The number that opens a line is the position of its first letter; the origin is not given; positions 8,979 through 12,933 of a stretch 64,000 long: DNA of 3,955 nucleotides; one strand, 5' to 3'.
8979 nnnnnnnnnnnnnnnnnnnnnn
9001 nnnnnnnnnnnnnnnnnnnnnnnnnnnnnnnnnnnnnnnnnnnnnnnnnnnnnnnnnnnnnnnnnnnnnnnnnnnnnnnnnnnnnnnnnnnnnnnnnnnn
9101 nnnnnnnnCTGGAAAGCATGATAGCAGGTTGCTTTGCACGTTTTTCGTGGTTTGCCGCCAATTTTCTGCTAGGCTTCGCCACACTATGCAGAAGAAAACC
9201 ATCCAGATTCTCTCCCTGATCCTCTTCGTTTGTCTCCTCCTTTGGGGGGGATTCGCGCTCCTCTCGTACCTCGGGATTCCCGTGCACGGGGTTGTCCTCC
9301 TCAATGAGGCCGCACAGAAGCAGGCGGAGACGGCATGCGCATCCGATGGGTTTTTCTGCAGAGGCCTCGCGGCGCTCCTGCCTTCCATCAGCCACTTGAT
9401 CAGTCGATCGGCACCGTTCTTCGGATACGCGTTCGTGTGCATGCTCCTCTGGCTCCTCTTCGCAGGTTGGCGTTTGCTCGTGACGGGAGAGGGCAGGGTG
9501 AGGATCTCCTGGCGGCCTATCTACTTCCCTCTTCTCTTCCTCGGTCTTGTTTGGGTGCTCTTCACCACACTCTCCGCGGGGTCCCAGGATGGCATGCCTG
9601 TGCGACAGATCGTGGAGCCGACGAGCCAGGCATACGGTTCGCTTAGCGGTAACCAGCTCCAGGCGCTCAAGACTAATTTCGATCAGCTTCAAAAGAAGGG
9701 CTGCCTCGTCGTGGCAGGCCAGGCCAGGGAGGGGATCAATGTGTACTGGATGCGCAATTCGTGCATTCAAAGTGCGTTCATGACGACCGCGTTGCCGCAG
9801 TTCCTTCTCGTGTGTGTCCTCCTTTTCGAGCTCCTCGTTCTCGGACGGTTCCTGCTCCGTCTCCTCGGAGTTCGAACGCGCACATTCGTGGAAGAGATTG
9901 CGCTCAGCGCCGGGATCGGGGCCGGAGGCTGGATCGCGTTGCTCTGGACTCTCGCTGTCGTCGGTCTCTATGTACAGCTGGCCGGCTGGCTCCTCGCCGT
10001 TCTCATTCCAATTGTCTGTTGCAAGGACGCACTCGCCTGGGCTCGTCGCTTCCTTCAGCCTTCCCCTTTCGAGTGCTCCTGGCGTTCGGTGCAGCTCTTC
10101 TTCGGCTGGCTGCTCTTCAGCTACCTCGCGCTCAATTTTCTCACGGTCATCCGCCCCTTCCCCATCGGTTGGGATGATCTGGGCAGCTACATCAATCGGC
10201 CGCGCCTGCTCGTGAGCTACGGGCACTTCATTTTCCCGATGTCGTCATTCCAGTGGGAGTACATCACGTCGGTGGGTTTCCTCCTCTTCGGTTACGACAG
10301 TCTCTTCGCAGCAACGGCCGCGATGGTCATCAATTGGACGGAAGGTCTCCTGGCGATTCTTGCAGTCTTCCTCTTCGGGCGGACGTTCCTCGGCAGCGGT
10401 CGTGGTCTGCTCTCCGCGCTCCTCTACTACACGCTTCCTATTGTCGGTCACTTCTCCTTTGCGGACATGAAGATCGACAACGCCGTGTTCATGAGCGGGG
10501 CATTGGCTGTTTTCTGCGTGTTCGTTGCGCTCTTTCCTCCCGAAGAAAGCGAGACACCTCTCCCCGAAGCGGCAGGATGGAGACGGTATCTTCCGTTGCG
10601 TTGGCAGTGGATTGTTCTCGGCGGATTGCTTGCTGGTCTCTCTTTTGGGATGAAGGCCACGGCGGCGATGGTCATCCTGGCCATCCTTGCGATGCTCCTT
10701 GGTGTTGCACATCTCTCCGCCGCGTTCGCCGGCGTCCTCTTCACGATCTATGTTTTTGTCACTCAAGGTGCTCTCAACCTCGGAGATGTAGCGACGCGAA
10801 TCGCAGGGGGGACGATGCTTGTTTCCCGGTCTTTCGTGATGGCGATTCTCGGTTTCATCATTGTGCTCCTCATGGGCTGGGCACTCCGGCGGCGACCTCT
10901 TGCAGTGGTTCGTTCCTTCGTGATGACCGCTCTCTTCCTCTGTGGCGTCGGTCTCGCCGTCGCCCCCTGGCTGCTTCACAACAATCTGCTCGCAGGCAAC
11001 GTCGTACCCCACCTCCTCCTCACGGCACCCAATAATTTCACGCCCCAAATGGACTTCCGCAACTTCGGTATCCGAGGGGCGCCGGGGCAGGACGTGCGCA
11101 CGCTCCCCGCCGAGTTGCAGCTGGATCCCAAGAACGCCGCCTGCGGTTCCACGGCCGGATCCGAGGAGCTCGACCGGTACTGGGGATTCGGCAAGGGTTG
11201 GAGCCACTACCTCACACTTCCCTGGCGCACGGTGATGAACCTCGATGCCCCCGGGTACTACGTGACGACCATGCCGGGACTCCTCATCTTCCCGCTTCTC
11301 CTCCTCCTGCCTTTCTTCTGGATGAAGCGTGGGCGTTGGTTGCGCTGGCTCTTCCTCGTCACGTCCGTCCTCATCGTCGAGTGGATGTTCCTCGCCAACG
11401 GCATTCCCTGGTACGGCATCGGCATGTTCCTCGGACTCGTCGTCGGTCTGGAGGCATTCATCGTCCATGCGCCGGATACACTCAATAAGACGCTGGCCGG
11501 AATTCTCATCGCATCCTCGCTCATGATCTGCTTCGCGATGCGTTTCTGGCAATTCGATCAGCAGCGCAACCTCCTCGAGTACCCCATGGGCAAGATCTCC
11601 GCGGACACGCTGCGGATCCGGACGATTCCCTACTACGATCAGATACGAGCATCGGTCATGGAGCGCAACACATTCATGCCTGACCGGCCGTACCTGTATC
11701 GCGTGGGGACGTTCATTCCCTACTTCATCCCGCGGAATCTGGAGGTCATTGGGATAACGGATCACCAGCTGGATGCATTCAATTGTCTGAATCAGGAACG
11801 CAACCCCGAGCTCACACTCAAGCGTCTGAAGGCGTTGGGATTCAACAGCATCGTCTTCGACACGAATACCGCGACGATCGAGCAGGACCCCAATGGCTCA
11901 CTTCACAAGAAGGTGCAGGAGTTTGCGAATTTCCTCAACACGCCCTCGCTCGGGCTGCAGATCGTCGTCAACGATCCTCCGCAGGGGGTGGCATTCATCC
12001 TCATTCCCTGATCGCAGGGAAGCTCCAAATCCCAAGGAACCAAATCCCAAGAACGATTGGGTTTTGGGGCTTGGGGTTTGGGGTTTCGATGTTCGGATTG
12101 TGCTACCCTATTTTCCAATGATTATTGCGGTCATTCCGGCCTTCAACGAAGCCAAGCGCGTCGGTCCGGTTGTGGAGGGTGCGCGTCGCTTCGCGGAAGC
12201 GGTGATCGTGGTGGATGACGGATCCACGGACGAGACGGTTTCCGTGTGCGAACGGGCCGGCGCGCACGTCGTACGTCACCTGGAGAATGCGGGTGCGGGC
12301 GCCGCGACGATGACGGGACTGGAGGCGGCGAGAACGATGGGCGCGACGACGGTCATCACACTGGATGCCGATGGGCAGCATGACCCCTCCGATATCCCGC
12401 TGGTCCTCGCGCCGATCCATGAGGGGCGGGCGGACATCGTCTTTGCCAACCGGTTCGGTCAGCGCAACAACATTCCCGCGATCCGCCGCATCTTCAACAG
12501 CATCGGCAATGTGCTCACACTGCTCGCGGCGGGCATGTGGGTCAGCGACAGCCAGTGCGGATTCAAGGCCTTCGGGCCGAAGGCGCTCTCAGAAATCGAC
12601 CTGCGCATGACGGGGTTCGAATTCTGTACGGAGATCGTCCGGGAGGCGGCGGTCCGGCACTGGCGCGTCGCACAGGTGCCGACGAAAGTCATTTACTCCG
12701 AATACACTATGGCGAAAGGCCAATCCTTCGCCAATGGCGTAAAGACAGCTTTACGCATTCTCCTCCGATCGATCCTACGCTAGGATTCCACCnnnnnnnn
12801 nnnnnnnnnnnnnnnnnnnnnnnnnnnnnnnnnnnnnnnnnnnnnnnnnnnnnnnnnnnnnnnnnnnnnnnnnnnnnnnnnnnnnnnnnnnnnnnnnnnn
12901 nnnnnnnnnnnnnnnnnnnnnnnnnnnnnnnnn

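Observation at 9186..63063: A ~54-kb glycan locus built from repeated lipid-phosphate-sugar synthase / GtrA / GT-C-like modules alongside a Wzx pathway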

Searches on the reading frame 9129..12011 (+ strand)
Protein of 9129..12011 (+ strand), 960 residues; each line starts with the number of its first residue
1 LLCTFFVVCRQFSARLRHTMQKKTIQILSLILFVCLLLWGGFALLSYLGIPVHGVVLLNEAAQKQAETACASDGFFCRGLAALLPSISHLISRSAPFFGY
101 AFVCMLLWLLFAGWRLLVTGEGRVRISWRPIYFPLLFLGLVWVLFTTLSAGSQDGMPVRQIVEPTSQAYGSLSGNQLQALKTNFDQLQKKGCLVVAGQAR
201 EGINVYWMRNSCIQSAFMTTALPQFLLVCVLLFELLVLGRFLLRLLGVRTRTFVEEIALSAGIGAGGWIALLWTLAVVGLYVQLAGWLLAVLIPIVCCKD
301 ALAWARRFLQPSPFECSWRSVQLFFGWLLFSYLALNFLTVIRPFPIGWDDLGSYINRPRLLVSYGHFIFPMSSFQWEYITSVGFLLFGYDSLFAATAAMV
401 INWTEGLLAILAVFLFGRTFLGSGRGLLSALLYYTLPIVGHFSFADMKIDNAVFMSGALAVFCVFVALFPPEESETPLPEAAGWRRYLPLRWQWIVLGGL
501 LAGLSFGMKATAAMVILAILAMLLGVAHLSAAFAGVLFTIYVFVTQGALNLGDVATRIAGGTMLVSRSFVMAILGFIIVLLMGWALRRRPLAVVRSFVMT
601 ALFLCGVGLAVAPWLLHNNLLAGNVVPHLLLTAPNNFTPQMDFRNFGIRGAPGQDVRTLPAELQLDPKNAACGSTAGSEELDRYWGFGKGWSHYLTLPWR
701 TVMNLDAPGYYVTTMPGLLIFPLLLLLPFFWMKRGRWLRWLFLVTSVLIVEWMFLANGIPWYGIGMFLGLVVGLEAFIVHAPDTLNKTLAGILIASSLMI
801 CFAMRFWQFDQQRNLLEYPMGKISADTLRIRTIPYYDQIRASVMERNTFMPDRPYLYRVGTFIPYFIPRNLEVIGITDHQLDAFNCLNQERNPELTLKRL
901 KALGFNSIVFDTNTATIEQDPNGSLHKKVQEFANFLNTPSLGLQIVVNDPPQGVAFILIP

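Call 4: search_protein_families(library=pfam, proteins=[window:9129-12011:+], max_evalue=0.01)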
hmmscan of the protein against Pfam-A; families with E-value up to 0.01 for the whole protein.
window:9129-12011:+ (960 aa): 1 family
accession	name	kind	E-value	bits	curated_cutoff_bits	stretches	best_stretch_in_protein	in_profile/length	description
PF13231.12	PMT_2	-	0.00058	20.5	26.1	1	377-468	7-93/160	Dolichyl-phosphate-mannose-protein mannosyltransferase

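Call 14: search_protein_families(library=ncbifam, proteins=[window:9186-12011:+], max_evalue=1)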
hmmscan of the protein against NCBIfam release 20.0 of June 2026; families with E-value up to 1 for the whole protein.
window:9186-12011:+ (941 aa): 1 family
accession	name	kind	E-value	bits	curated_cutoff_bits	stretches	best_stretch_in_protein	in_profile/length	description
NF045907.1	LplActasePlaCLeg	equivalog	0.15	10.8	700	1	562-618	167-222/429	lysophospholipase/glycerophospholipid:cholesterol acyltransferase PlaC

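Call 22: search_solved_structures(query=window:9186-12011:+, max_evalue=10)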
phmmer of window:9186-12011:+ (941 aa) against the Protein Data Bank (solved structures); distinct sequences matched with E-value up to 10: 0.

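Call 35: find_homologous_proteins(query=window:9186-12011:+, max_evalue=0.001)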
Query window:9186-12011:+ (941 aa): 443 proteins with E <= 0.001 among 8000 candidates; the best 120 are listed.
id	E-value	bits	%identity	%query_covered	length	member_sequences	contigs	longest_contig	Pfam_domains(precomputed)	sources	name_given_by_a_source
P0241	0.0e+0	1247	58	100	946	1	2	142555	-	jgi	jgi:hypothetical protein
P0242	0.0e+0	1238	58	100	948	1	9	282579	-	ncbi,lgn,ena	-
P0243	0.0e+0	1234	58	100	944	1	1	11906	-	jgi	jgi:hypothetical protein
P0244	0.0e+0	1219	57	100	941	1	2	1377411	PF13231.13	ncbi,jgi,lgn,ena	ncbi:MAG: hypothetical protein WCV62_02550 [Candidatus Peribacteraceae bacterium]|jgi:hypothetical p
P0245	0.0e+0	1213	57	100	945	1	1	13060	-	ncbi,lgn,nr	ncbi:MAG: hypothetical protein PHW10_05870 [Candidatus Peribacteraceae bacterium]|nr:hypothetical pr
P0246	0.0e+0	1205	58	100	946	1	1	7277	-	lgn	-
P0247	0.0e+0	1178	56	100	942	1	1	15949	-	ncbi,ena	-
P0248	0.0e+0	1166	55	100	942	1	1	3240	-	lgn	-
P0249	0.0e+0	1110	53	100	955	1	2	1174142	PF13231.13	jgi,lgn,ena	-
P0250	0.0e+0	1106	53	100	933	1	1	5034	PF13231.13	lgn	-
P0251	0.0e+0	1100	54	99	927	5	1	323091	PF13231.13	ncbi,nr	ncbi:MAG TPA: hypothetical protein DDX11_02055 [Candidatus Peribacter riflensis]|nr:hypothetical pro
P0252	0.0e+0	1094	52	100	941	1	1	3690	-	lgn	-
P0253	0.0e+0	1083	52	100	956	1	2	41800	PF13231.13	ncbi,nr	ncbi:hypothetical protein HY285_03775 [Candidatus Peregrinibacteria bacterium]|nr:hypothetical prote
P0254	0.0e+0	1082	54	100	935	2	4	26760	PF13231.13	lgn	-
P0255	0.0e+0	1079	50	100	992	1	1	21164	PF13231.13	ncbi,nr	ncbi:hypothetical protein HY213_03565 [Candidatus Peregrinibacteria bacterium]|nr:hypothetical prote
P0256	0.0e+0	1076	54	100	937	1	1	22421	PF13231.13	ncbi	-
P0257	0.0e+0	1076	52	100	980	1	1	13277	PF13231.13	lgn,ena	-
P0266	0.0e+0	1068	53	100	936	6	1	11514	PF13231.13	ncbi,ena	ncbi:MAG: glycosyltransferase family 39 protein [Patescibacteria group bacterium]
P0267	0.0e+0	1067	53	100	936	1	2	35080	PF13231.13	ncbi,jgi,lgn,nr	ncbi:MAG: glycosyltransferase family 39 protein [Candidatus Peribacteraceae bacterium]|jgi:hypotheti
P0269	0.0e+0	1064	53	100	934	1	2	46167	PF13231.13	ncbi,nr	ncbi:MAG: glycosyltransferase family 39 protein [Candidatus Peribacteraceae bacterium]|nr:glycosyltr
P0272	0.0e+0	1061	52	100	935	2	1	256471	PF13231.13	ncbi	ncbi:MAG: hypothetical protein ABIG34_00530 [Candidatus Peregrinibacteria bacterium]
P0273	0.0e+0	1060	52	100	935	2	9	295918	PF13231.13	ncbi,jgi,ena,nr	ncbi:hypothetical protein A3D88_01365 [Candidatus Peribacteria bacterium RIFCSPHIGHO2_02_FULL_52_16]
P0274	0.0e+0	1060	54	100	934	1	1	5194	PF13231.13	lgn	-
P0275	0.0e+0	1057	52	100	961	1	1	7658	PF13231.13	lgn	-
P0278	0.0e+0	1052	52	100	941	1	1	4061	PF13231.13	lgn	-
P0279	0.0e+0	1049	52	100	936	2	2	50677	PF13231.13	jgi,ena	-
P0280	0.0e+0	1049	52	100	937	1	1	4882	PF13231.13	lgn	-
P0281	0.0e+0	1046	51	100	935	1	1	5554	PF13231.13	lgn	-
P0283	0.0e+0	1044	52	100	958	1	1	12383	PF13231.13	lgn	-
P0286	0.0e+0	1043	53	100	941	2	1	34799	PF13231.13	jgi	jgi:hypothetical protein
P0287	0.0e+0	1043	51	100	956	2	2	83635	PF13231.13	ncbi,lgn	-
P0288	0.0e+0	1041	51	100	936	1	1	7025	PF13231.13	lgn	-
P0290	0.0e+0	1040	52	100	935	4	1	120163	PF13231.13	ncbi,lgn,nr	ncbi:MAG: glycosyltransferase family 39 protein [Candidatus Peribacteraceae bacterium]|nr:glycosyltr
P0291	0.0e+0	1040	53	100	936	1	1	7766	PF13231.13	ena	-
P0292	0.0e+0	1040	51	98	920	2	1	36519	PF13231.13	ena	-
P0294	0.0e+0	1039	52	100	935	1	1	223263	PF13231.13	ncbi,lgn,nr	ncbi:MAG: glycosyltransferase family 39 protein [Candidatus Peregrinibacteria bacterium]|nr:glycosyl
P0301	0.0e+0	1036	52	100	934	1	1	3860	PF13231.13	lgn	-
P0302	0.0e+0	1036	53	100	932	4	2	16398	PF13231.13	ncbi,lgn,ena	-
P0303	0.0e+0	1035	52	100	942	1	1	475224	PF11846.15,PF13231.13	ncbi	-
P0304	0.0e+0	1032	52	100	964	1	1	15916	PF13231.13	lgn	-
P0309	0.0e+0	1029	51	97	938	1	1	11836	PF13231.13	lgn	-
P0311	0.0e+0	1028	51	100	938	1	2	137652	PF13231.13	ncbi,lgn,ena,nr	ncbi:MAG: Uncharacterized protein Greene101449_1293 [Candidatus Peregrinibacteria bacterium Greene10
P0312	0.0e+0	1026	52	100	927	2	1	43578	PF13231.13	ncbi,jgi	-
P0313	0.0e+0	1026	51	100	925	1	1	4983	PF13231.13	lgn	-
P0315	0.0e+0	1026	52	100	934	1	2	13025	PF13231.13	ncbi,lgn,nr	ncbi:MAG: glycosyltransferase family 39 protein [Candidatus Peribacteraceae bacterium]|nr:glycosyltr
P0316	0.0e+0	1025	50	100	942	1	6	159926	PF13231.13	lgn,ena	-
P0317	0.0e+0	1025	53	100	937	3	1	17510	PF13231.13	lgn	-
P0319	0.0e+0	1025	51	100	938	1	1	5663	PF13231.13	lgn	-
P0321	0.0e+0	1021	51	100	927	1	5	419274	PF13231.13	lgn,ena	-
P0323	0.0e+0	1020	51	100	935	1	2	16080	PF13231.13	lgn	-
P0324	0.0e+0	1020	51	100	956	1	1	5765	PF13231.13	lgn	-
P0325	0.0e+0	1019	51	100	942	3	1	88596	PF13231.13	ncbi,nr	ncbi:hypothetical protein COU76_03830 [Candidatus Peregrinibacteria bacterium CG10_big_fil_rev_8_21_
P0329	0.0e+0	1018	51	100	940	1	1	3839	PF13231.13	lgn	-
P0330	0.0e+0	1017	51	100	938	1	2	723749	PF13231.13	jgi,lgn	jgi:hypothetical protein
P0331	0.0e+0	1017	51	100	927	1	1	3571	PF13231.13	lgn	-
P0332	0.0e+0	1017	50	100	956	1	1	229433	PF13231.13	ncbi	-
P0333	0.0e+0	1016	50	100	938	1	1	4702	PF13231.13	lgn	-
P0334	0.0e+0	1015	50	100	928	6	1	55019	PF13231.13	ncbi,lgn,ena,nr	ncbi:MAG: glycosyltransferase family 39 protein [bacterium]|nr:glycosyltransferase family 39 protein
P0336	0.0e+0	1014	50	100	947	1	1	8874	PF13231.13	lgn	-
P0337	0.0e+0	1014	50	97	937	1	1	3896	PF13231.13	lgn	-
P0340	0.0e+0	1012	52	99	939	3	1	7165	PF13231.13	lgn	-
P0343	1.3e-298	1011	51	100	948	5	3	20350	PF13231.13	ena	-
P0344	1.9e-298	1011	51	100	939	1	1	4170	PF13231.13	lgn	-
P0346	3.0e-298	1010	50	100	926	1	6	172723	PF13231.13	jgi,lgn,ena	-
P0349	4.3e-298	1010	50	100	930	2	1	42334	PF13231.13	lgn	-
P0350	5.3e-298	1009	50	100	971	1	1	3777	PF13231.13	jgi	-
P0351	9.8e-298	1008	49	100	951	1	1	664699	PF13231.13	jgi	jgi:hypothetical protein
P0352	1.3e-297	1008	49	100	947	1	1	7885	PF13231.13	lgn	-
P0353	1.7e-297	1008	51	100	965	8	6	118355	PF13231.13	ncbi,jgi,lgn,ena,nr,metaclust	ncbi:hypothetical protein A2881_01830 [Candidatus Peribacteria bacterium RIFCSPHIGHO2_01_FULL_55_13]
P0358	4.8e-297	1006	50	100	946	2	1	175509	PF13231.13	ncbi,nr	ncbi:glycosyltransferase family 39 protein [Patescibacteria group bacterium]|nr:glycosyltransferase 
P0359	5.1e-297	1006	52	100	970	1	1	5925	PF13231.13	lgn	-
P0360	6.8e-297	1006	50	100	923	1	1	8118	PF13231.13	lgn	-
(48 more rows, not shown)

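Call 78: find_encoding_contigs(protein=P0249, flank=10000, max_places=1)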
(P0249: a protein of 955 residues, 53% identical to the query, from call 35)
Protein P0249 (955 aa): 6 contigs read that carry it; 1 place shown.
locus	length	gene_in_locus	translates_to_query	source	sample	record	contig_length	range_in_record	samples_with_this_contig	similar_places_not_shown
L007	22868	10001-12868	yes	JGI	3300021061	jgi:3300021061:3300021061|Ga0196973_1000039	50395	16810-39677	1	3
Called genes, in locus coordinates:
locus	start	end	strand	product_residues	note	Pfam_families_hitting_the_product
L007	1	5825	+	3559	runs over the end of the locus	PF08309:LVIVD (weak), PF13884:Peptidase_S74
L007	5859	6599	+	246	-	-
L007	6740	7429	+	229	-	-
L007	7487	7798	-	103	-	-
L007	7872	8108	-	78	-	-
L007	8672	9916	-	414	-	PF00266:Aminotran_5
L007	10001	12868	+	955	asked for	PF13231:PMT_2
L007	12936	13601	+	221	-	PF00535:Glycos_transf_2, PF13641:Glyco_tranf_2_3 (faint)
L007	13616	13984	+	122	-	PF10066:DUF2304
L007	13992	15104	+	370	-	PF13439:Glyco_transf_4, PF13579:Glyco_trans_4_4, PF00534:Glycos_transf_1, PF13692:Glyco_trans_1_4, PF13524:Glyco_trans_1_2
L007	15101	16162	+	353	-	PF13439:Glyco_transf_4, PF20706:GT4-conflict (weak), PF00534:Glycos_transf_1, PF13692:Glyco_trans_1_4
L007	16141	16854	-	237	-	PF00483:NTP_transferase, PF12804:NTP_transf_3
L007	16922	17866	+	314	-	PF01073:3Beta_HSD, PF01370:Epimerase, PF02719:Polysacc_synt_2, PF04321:RmlD_sub_bind, PF07993:NAD_binding_4, PF16363:GDP_Man_Dehyd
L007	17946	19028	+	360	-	PF13439:Glyco_transf_4, PF13579:Glyco_trans_4_4, PF20706:GT4-conflict, PF00534:Glycos_transf_1, PF13692:Glyco_trans_1_4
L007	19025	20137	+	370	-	PF13439:Glyco_transf_4, PF13579:Glyco_trans_4_4, PF20706:GT4-conflict (weak), PF00534:Glycos_transf_1, PF13692:Glyco_trans_1_4, PF13524:Glyco_trans_1_2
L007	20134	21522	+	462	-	PF02366:PMT (weak), PF13231:PMT_2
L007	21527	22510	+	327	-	PF13439:Glyco_transf_4 (faint), PF13477:Glyco_trans_4_2 (weak), PF13579:Glyco_trans_4_4 (weak), PF00534:Glycos_transf_1, PF13692:Glyco_trans_1_4 (weak)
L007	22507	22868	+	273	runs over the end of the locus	PF00535:Glycos_transf_2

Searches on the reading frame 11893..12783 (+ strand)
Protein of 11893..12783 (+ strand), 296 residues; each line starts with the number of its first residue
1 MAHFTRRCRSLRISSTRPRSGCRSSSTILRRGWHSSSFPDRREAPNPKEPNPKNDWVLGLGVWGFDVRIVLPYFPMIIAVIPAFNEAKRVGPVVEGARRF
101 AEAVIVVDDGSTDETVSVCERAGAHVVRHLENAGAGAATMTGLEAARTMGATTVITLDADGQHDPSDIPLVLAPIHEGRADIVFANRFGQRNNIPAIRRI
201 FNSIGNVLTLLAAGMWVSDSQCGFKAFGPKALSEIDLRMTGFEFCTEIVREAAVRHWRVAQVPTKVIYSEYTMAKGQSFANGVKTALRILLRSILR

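Call 4: search_protein_families(library=pfam, proteins=[window:11893-12783:+], max_evalue=0.01)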
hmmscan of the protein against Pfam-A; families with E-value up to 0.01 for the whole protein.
window:11893-12783:+ (296 aa): 3 families
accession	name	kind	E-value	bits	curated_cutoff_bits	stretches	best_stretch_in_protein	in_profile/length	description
PF00535.33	Glycos_transf_2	-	1.7e-24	87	23.3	1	80-220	3-152/168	Glycosyl transferase family 2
PF13641.12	Glyco_tranf_2_3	-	4.6e-05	24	27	1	77-175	3-111/230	Glycosyltransferase like family 2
PF13704.12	Glyco_tranf_2_4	-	0.00067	20.5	27.5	1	85-160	2-81/98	Glycosyl transferase family 2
